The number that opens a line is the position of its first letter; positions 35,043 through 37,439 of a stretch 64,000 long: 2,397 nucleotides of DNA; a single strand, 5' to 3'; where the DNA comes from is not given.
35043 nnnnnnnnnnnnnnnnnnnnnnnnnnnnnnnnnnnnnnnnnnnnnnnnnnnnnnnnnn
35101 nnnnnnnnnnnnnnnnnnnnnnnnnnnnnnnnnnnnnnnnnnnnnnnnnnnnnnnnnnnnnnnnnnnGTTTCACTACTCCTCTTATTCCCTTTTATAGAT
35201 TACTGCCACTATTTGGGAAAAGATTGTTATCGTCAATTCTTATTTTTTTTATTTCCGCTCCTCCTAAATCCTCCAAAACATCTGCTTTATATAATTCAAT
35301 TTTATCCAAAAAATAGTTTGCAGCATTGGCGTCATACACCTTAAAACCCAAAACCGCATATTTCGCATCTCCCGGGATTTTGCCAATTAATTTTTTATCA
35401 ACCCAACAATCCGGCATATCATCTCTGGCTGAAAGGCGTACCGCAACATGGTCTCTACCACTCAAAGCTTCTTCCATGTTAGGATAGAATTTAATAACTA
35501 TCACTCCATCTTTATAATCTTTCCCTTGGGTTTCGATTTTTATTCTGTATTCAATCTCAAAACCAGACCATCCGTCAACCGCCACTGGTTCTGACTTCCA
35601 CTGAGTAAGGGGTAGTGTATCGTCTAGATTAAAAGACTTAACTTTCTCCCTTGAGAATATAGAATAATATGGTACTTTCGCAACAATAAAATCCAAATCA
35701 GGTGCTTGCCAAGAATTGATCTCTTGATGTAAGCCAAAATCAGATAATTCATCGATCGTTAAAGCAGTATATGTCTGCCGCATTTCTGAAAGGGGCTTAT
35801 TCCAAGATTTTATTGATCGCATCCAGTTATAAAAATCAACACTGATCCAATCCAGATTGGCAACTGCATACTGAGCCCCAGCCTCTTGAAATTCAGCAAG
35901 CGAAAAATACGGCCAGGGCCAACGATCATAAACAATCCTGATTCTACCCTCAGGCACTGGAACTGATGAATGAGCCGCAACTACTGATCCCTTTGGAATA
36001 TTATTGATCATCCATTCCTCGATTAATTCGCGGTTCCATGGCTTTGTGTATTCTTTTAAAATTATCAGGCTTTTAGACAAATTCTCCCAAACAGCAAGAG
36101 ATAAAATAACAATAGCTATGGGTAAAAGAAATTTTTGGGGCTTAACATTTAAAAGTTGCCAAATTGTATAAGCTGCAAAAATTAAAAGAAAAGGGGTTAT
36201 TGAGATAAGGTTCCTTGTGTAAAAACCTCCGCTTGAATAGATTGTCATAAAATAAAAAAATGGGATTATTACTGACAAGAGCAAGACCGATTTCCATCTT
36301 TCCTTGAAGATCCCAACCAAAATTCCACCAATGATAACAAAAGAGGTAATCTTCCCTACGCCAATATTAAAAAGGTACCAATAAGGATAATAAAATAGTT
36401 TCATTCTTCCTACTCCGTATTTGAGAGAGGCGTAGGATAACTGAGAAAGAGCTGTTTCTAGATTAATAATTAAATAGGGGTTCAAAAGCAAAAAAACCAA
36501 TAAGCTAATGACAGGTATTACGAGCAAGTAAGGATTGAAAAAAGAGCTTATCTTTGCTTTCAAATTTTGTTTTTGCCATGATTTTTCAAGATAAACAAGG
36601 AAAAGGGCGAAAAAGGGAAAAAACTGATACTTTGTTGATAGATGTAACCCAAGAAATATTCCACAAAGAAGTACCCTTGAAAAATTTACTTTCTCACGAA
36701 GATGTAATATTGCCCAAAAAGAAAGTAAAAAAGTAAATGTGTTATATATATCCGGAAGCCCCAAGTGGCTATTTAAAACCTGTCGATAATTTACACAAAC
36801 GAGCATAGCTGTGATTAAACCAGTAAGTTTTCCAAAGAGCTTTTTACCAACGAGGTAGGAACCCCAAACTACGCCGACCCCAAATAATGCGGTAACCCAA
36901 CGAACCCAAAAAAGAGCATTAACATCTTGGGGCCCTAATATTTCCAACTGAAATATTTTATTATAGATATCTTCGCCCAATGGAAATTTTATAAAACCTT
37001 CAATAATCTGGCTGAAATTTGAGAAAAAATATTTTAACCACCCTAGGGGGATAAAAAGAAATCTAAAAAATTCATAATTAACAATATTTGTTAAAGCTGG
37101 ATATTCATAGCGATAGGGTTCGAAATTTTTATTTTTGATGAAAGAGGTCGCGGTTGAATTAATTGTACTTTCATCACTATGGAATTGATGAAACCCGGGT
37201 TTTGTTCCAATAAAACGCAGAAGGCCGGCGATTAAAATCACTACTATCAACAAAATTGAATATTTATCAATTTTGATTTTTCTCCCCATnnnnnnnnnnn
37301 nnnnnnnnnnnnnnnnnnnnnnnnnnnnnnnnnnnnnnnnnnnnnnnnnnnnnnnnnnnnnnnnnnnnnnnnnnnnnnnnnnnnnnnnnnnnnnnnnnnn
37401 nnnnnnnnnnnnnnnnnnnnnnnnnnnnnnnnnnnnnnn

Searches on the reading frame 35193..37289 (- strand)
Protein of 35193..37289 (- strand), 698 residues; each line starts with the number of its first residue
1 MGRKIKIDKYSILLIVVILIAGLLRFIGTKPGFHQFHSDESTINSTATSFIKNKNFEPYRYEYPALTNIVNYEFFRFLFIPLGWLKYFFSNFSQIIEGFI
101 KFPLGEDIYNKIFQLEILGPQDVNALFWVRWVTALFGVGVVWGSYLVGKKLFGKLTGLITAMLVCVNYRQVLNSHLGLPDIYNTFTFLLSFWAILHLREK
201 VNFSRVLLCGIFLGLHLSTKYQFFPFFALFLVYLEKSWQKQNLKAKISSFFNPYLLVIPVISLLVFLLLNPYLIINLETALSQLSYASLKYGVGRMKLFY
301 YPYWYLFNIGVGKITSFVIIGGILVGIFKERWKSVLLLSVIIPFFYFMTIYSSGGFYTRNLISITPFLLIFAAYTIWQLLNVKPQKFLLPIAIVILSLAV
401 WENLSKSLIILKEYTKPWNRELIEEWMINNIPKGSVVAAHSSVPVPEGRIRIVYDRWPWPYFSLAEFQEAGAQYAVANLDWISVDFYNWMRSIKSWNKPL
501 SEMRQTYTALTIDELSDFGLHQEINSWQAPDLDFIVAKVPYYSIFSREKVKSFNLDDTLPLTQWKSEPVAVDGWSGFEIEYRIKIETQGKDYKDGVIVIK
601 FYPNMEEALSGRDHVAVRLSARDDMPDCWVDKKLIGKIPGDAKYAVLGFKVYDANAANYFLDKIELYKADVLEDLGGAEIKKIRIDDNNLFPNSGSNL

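Call 3: search_protein_families(library=pfam, proteins=[window:35193-37289:-], max_evalue=0.1)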
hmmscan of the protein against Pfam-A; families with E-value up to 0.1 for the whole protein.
window:35193-37289:- (698 aa): 1 family
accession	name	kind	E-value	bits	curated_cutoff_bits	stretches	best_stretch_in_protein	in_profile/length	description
PF13231.12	PMT_2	-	1.2e-07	32.5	26.1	1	127-245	22-140/160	Dolichyl-phosphate-mannose-protein mannosyltransferase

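Call 47: search_protein_families(library=ncbifam, proteins=[window:35193-37289:-], max_evalue=0.001)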
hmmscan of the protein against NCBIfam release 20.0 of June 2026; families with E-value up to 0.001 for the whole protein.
window:35193-37289:- (698 aa): 0 families
